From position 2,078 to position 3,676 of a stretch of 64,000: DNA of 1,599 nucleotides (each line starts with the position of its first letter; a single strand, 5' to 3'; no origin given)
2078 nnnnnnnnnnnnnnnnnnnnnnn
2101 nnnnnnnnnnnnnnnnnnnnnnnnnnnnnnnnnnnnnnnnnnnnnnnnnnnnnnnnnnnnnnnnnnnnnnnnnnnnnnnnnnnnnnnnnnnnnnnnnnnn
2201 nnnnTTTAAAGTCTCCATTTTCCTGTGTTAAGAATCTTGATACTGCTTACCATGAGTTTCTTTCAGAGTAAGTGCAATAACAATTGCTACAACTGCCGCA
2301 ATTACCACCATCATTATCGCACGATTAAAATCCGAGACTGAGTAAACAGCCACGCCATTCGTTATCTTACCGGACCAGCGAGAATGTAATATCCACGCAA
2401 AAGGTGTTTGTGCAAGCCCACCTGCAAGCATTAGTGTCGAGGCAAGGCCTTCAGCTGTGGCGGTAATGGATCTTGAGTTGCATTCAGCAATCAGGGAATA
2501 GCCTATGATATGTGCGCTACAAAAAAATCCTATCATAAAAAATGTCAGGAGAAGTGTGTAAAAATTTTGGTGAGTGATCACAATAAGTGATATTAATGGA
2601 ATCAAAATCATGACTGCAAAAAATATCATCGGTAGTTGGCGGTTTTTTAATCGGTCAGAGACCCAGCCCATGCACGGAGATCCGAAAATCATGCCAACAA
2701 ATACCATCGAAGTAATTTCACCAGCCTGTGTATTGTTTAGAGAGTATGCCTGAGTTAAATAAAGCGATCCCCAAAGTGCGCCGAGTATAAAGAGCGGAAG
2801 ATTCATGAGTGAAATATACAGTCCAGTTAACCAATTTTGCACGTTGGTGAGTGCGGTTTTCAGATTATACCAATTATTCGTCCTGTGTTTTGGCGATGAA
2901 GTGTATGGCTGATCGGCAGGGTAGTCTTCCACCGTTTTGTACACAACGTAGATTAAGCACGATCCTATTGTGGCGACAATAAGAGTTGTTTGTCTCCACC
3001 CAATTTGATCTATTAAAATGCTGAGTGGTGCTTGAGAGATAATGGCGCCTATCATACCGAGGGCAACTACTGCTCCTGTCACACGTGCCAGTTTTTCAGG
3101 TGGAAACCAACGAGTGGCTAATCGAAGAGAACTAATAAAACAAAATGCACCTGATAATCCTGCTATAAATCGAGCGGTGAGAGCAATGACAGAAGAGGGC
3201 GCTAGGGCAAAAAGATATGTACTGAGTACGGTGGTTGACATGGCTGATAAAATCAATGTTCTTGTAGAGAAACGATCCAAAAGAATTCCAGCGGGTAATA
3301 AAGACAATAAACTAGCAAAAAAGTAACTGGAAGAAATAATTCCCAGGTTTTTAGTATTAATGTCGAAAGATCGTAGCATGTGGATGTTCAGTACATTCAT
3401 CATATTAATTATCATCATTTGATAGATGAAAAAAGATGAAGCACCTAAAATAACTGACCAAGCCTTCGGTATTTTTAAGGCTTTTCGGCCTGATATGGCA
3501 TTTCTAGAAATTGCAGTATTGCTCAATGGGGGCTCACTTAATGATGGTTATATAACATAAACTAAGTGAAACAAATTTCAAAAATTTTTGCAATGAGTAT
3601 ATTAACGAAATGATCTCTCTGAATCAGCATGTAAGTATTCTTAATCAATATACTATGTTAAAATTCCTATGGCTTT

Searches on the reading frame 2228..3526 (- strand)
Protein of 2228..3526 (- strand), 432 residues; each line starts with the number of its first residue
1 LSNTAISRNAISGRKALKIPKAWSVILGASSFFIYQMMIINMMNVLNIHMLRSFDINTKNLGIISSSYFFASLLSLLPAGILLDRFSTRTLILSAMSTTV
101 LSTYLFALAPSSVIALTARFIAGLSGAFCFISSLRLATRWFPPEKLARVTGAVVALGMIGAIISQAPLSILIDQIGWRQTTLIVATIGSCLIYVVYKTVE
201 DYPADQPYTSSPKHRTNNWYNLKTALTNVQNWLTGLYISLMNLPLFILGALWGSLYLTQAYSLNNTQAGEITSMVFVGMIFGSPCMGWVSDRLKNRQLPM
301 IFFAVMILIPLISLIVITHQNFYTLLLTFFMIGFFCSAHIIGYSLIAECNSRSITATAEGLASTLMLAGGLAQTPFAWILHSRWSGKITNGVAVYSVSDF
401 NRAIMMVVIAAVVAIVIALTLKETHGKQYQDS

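Call 8: search_protein_families(library=pfam, proteins=[window:2228-3526:-], max_evalue=0.01)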
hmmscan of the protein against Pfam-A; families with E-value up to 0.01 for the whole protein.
window:2228-3526:- (432 aa): 3 families
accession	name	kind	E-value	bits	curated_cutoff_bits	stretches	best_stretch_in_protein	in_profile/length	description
PF07690.21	MFS_1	-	2.2e-37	129.2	33.4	2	31-238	4-210/347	Major Facilitator Superfamily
PF12832.13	MFS_1_like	-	1.2e-08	34.9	25.2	2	254-340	23-109/373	MFS_1 like family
PF00083.30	Sugar_tr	-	1e-06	28.3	22.3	1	262-423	43-193/452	Sugar (and other) transporter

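Call 82: search_protein_families(library=ncbifam, proteins=[window:2228-3526:-], max_evalue=0.001)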
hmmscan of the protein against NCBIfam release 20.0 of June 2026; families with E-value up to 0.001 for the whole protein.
window:2228-3526:- (432 aa): 29 families (the best 25 are shown)
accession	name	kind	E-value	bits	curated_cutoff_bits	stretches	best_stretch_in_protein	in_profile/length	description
TIGR00893.1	2A0114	subfamily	1.1e-29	103.6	395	1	49-397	19-386/399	D-galactonate transporter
TIGR00881.1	2A0104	subfamily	4.2e-25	88.6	407.75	1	32-386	1-377/379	phosphoglycerate transporter protein PgtP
TIGR00894.1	2A0114euk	subfamily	2.1e-17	62.8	626.45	1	52-211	69-231/465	Na(+)-dependent inorganic phosphate cotransporter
TIGR00886.1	2A0108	subfamily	3.9e-15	55.8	311.7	2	38-306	15-302/368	NarK family nitrate/nitrite MFS transporter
NF049980.1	SfMCT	equivalog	2.3e-14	52.9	320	1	37-334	15-316/378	L-lactate MFS transporter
NF008661.1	PRK11663.1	subfamily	1.5e-13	50.6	564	1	24-388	34-413/439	MFS transporter family glucose-6-phosphate receptor UhpC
TIGR00895.1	2A0115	subfamily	1.1e-11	44.4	418.55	2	237-362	258-379/398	aromatic acid/H+ symport family MFS transporter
NF002921.0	PRK03545.1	equivalog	1.9e-09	37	401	1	25-205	15-194/396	sugar transporter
TIGR00880.1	2_A_01_02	superfamily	2e-09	37.7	131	1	77-196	16-135/141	multidrug resistance protein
TIGR00898.1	2A0119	subfamily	2.7e-09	36.4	550.75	1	264-384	124-241/506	cation transport protein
TIGR00883.1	2A0106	subfamily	7.9e-09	35.1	443.45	1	147-374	140-373/400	metabolite/H+ symporter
NF033135.1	cmx_cmrA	equivalog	8.8e-09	34.9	400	2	82-209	61-188/374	Cmx/CmrA family chloramphenicol efflux MFS transporter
TIGR00711.1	efflux_EmrB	subfamily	8.8e-09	34.6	230.2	1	37-201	15-179/485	DHA2 family efflux MFS transporter permease subunit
NF052357.1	GlucTporGlcPStph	equivalog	2.1e-08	33.4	750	1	255-384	31-162/445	glucose transporter GlcP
NF000025.1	MFS_efflux_tcmA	exception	3.5e-08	32.6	999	1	42-190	44-192/538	tetracenomycin C efflux MFS transporter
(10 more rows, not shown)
